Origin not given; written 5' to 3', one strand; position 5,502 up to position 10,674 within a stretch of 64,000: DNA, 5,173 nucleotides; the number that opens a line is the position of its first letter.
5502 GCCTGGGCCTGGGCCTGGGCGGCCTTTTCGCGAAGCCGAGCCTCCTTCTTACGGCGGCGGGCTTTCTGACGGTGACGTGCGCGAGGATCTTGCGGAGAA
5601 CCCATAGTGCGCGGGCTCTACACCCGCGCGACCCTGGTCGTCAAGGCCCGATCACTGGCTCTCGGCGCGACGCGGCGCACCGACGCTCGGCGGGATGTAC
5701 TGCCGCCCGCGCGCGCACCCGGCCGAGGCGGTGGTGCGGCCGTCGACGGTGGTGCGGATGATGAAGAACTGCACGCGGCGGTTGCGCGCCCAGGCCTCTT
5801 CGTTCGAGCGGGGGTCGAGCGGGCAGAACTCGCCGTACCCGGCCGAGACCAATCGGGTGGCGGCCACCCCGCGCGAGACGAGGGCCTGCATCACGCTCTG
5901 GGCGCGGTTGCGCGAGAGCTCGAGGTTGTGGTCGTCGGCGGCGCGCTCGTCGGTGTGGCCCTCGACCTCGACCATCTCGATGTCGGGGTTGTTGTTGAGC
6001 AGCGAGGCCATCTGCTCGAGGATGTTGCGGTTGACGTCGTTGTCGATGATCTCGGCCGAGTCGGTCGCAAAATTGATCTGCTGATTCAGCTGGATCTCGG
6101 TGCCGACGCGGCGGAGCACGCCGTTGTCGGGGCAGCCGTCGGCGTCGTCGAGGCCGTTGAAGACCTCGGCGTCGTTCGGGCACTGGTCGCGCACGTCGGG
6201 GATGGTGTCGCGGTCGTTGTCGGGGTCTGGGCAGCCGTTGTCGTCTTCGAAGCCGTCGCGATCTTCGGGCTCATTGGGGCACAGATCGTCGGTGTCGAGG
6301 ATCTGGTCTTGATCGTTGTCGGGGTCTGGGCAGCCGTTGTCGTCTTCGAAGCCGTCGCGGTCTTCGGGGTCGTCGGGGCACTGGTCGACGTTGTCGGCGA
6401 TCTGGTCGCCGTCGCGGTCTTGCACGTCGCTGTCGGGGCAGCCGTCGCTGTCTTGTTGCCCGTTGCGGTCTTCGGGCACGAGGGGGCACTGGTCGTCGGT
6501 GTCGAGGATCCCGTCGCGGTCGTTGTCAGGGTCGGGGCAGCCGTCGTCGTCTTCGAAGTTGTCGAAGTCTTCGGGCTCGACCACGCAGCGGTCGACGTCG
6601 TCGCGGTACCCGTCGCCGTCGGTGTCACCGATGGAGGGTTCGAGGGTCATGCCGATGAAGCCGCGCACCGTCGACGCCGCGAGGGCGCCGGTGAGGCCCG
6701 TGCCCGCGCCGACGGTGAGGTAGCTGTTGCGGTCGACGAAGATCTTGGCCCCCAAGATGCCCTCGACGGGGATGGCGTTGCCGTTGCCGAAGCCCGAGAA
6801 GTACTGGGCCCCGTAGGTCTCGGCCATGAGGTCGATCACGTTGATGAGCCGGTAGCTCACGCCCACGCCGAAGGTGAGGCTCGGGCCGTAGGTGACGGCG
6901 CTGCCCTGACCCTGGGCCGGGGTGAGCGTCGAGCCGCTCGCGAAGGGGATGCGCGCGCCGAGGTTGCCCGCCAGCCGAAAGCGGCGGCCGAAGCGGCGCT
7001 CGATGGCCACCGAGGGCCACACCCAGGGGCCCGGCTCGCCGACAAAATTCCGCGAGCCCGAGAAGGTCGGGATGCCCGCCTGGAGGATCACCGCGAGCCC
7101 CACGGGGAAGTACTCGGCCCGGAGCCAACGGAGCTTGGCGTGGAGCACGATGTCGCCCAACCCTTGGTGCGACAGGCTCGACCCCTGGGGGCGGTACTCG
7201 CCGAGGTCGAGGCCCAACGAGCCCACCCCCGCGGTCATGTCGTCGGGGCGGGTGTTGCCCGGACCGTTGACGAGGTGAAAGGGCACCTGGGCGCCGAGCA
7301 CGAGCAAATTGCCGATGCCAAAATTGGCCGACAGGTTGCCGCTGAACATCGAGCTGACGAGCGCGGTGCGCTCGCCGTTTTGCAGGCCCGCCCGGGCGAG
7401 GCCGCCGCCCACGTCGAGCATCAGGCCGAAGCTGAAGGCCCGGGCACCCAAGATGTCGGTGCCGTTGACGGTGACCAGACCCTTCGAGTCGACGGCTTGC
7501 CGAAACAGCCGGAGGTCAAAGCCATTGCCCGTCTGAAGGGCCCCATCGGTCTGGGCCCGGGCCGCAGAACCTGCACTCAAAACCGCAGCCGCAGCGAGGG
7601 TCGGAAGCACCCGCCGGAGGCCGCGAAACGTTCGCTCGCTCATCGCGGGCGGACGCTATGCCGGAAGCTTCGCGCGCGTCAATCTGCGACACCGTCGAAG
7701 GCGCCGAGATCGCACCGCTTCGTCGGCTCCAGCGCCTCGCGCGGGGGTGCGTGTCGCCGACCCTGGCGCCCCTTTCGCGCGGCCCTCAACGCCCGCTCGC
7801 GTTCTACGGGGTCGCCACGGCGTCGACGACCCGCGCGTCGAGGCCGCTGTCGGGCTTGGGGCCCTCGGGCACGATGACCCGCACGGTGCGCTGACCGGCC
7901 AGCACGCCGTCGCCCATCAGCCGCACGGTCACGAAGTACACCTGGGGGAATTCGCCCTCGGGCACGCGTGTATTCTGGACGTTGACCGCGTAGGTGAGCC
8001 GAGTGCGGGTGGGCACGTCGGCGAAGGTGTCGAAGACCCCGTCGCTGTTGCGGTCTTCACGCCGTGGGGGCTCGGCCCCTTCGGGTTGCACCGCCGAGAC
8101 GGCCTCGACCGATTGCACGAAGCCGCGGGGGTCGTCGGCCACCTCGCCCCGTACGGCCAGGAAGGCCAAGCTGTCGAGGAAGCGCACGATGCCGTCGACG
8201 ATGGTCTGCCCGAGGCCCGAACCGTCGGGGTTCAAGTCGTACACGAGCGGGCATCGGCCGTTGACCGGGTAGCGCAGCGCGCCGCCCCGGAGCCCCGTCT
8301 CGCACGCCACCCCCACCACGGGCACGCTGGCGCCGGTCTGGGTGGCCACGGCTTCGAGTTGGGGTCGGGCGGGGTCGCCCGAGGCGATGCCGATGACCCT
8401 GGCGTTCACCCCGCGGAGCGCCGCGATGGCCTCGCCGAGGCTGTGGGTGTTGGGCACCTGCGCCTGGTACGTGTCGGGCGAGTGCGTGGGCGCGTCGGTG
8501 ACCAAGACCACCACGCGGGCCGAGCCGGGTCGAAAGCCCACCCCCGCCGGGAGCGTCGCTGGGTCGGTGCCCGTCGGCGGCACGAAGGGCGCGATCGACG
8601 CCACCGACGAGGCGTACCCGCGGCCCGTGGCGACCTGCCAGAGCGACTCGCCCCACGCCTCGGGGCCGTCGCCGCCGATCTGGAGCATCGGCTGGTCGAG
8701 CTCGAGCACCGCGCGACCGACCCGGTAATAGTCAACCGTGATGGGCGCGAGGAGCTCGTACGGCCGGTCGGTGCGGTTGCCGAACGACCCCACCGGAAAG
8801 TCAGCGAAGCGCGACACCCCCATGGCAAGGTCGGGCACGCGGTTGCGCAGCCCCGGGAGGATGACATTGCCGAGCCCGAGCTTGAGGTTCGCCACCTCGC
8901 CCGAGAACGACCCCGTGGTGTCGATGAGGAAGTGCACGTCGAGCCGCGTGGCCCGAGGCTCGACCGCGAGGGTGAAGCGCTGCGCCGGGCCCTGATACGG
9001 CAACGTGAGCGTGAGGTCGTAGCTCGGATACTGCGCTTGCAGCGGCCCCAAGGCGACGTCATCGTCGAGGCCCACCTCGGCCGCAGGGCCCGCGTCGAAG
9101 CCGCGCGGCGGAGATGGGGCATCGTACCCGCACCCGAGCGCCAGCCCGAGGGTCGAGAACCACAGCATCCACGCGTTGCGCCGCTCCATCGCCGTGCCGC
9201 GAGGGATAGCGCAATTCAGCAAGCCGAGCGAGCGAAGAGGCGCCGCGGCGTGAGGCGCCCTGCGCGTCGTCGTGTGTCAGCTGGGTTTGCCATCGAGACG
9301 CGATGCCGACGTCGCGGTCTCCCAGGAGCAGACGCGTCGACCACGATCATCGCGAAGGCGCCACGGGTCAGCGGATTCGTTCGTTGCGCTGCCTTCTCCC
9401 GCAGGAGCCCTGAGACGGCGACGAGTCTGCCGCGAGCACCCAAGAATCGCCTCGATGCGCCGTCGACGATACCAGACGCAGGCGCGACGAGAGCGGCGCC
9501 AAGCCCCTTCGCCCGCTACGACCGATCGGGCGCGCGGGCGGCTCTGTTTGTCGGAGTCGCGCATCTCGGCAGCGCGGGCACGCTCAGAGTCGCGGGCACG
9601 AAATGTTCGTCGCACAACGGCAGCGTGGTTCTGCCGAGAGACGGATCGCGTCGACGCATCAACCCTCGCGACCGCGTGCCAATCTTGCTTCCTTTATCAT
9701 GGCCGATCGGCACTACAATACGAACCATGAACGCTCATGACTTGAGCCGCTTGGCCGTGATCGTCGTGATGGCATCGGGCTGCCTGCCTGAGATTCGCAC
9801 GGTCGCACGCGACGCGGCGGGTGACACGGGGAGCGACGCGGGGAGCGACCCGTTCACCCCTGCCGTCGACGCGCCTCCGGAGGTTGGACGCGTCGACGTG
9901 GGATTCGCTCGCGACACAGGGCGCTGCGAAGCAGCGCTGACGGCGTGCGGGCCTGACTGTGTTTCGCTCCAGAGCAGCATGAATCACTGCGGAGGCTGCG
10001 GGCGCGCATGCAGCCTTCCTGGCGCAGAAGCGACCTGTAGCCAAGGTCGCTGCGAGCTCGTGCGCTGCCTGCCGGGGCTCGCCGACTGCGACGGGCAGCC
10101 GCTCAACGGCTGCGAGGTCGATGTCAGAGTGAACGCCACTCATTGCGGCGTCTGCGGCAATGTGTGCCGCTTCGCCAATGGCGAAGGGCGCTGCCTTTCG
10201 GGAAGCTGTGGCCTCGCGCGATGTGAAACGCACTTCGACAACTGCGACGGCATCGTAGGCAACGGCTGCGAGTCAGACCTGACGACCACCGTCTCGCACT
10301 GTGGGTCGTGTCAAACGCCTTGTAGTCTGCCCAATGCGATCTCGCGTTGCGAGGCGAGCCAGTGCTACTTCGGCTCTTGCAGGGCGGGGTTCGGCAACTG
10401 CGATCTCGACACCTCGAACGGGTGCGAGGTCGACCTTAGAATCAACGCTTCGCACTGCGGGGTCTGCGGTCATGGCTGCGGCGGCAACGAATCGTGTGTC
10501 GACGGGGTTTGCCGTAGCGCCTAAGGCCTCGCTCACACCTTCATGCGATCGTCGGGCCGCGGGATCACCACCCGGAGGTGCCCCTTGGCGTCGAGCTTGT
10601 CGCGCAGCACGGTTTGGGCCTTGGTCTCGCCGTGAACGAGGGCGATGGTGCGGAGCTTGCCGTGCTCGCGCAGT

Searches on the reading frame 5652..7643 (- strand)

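Call 54: search_protein_families(library=pfam, proteins=[window:5652-7643:-], max_evalue=0.001)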
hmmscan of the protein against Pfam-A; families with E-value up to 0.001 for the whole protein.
window:5652-7643:- (663 aa): 1 family
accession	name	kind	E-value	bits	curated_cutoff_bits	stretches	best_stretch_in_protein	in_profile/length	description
PF00691.25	OmpA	-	1.2e-15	58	27.2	1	525-622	2-98/98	OmpA family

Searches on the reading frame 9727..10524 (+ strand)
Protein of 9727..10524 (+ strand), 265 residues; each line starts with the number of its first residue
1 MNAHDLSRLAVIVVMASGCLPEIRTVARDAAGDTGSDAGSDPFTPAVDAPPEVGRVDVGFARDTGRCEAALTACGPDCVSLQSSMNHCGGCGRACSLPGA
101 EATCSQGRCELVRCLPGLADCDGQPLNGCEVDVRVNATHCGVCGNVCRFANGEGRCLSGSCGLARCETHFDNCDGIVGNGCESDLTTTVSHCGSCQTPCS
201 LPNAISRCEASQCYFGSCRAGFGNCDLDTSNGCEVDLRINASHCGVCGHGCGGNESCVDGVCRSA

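Call 3: search_protein_families(library=pfam, proteins=[window:9727-10524:+], max_evalue=1)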
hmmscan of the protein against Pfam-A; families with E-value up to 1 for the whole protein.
window:9727-10524:+ (265 aa): 2 families
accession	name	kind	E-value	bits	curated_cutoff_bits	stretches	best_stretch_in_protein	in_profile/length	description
PF04885.19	Stig1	-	5.6e-06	27.2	24.1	2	66-110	42-83/85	Stigma-specific STIG1-like protein family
PF21671.2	CPL1-like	-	0.018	15.6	27.4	1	77-117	2-49/60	Protein CPL1-like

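Call 4: search_protein_families(library=ncbifam, proteins=[window:9727-10524:+], max_evalue=1)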
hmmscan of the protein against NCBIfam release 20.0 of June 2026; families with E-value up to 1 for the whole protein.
window:9727-10524:+ (265 aa): 1 family
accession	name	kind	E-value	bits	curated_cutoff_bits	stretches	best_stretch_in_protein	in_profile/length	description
NF041328.1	C_rich_MXAN6577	subfamily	9.6e-17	61.2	100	2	62-213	16-144/145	MXAN_6577-like cysteine-rich protein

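Call 50: find_homologous_proteins(query=window:9727-10521:+, max_evalue=0.00001)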
Query window:9727-10521:+ (265 aa): 194 proteins with E <= 0.00001 among 1693 candidates; the best 120 are listed.
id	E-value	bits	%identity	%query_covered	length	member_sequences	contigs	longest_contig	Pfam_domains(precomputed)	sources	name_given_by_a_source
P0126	7.3e-173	592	100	100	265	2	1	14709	PF04885.20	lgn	-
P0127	1.3e-108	381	45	71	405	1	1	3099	-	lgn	-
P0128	5.0e-82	294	44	76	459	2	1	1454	PF04885.20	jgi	jgi:hypothetical protein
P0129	1.6e-71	259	43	77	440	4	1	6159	-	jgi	jgi:hypothetical protein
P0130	1.2e-70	257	48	71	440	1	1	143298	-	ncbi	ncbi:MAG: hypothetical protein U0324_36470 [Polyangiales bacterium]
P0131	4.4e-70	255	46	69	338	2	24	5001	-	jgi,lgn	jgi:hypothetical protein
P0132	2.4e-61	226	45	70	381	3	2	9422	PF04885.20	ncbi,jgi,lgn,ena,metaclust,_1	metaclust:\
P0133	1.4e-60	223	45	65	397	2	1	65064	-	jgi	jgi:hypothetical protein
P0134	6.7e-58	215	48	73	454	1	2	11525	-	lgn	-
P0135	9.2e-54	201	40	72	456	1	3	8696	PF04885.20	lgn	-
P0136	3.0e-52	196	41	74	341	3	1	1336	PF04885.20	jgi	jgi:hypothetical protein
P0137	3.1e-52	196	45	65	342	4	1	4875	-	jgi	jgi:hypothetical protein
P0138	9.3e-51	191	42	70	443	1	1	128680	PF04885.20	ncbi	ncbi:MAG: MXAN_6577-like cysteine-rich protein [Polyangiales bacterium]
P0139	3.8e-49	186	41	64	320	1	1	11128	PF04885.20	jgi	-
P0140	1.2e-48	184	43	78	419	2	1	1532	PF18885.7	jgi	jgi:hypothetical protein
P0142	2.1e-47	180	39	75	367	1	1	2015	PF04885.20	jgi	jgi:hypothetical protein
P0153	7.7e-43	165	43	82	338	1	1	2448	PF04885.20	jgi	jgi:hypothetical protein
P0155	9.4e-42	162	40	76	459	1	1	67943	PF04885.20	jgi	jgi:hypothetical protein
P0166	5.0e-36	143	39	74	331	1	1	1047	PF04885.20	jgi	jgi:hypothetical protein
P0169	5.5e-35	140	33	70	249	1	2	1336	PF04885.20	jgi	jgi:hypothetical protein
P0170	5.5e-35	139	36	62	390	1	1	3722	PF00059.28,PF04885.20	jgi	-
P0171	5.8e-35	139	42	77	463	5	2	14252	PF04885.20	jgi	jgi:hypothetical protein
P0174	2.7e-32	131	38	72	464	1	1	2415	PF04885.20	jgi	jgi:hypothetical protein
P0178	1.8e-31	128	40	74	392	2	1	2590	PF04885.20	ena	-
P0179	2.1e-31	128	41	85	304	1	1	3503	PF04885.20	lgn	-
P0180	2.2e-31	128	35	75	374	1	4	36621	PF04885.20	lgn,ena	-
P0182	6.0e-30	123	42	88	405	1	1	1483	PF04885.20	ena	-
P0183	9.2e-30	122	41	71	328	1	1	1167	PF04885.20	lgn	-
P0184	1.7e-28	118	39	67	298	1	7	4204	PF04885.20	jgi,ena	-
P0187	1.3e-27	115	39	74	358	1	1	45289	PF04885.20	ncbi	-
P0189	5.5e-27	113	37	89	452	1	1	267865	PF04885.20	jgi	-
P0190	2.5e-26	111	31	89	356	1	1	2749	PF04885.20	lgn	-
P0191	3.2e-26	111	42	60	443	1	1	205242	PF04885.20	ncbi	ncbi:MAG: hypothetical protein R3A52_07550 [Polyangiales bacterium]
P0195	2.4e-24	105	43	74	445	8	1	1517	PF04885.20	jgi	jgi:hypothetical protein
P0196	2.6e-24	104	36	74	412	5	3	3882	PF04885.20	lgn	-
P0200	6.9e-24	103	35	89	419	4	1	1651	PF04885.20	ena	-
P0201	3.1e-23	101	41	59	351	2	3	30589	PF04885.20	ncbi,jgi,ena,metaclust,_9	metaclust:\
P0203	2.0e-22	98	31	99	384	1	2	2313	PF04885.20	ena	-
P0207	7.4e-22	96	38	75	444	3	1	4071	PF04885.20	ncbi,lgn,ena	-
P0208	8.4e-22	96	33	98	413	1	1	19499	PF04885.20,PF03781.23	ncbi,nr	ncbi:MAG: SUMF1/EgtB/PvdO family nonheme iron enzyme [Deltaproteobacteria bacterium]|nr:SUMF1/EgtB/P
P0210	2.2e-21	95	33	70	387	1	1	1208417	PF04885.20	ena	-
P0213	6.9e-21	93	31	75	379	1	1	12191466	PF04885.20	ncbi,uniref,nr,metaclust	ncbi:Tryptophan synthase alpha chain [Labilithrix luteola]|uniref:Tryptophan synthase alpha chain n=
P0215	1.9e-20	92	41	63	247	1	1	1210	PF11617.14,PF04885.20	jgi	jgi:hypothetical protein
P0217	2.4e-20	91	44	36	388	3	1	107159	PF04885.20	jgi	jgi:hypothetical protein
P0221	4.1e-20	91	44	36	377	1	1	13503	PF04885.20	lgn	-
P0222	8.1e-20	90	44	34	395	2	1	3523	PF04885.20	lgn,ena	-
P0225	1.4e-19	89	28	69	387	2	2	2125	PF04885.20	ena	-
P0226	2.8e-19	88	33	97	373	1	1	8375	PF04885.20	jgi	jgi:hypothetical protein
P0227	3.3e-19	88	35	71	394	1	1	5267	PF04885.20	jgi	jgi:hypothetical protein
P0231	1.9e-18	85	44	38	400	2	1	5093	PF04885.20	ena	-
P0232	2.5e-18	85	36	97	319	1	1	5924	PF04885.20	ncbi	ncbi:MAG: hypothetical protein WCJ30_02665, partial [Deltaproteobacteria bacterium]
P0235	6.9e-18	83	34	74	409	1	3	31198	PF04885.20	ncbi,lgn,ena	-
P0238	2.3e-17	82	43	46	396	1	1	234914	PF04885.20,PF13290.14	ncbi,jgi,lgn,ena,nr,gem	ncbi:MAG: chitobiase/beta-hexosaminidase C-terminal domain-containing protein [Polyangiaceae bacteri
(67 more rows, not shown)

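Call 51: find_encoding_contigs(protein=P0126, flank=3000, max_places=3)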
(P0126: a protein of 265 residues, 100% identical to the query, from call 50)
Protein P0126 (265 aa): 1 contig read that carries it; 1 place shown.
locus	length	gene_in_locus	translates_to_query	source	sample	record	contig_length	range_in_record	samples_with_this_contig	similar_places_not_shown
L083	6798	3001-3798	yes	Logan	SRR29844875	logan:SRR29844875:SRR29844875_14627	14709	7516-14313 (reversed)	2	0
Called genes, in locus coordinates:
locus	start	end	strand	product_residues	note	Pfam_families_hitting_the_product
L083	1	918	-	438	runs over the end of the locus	?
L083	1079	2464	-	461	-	-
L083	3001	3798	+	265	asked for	PF04885:Stig1 (faint)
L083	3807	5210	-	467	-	PF00753:Lactamase_B, PF23023:Anti-Pycsar_Apyc1 (faint), PF12706:Lactamase_B_2, PF16661:Lactamase_B_6, PF10996:Beta-Casp, PF07521:RMMBL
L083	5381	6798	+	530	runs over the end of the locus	PF16697:Yop-YscD_cpl, PF00498:FHA, PF16697:Yop-YscD_cpl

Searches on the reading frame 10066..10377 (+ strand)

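Call 71: search_protein_families(library=ncbifam, proteins=[window:10066-10377:+], max_evalue=1)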
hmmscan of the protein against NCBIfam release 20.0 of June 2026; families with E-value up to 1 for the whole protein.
window:10066-10377:+ (104 aa): 1 family
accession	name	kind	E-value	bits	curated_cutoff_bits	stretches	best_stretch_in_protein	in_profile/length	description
NF041328.1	C_rich_MXAN6577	subfamily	0.00018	21.4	100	1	1-100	62-144/145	MXAN_6577-like cysteine-rich protein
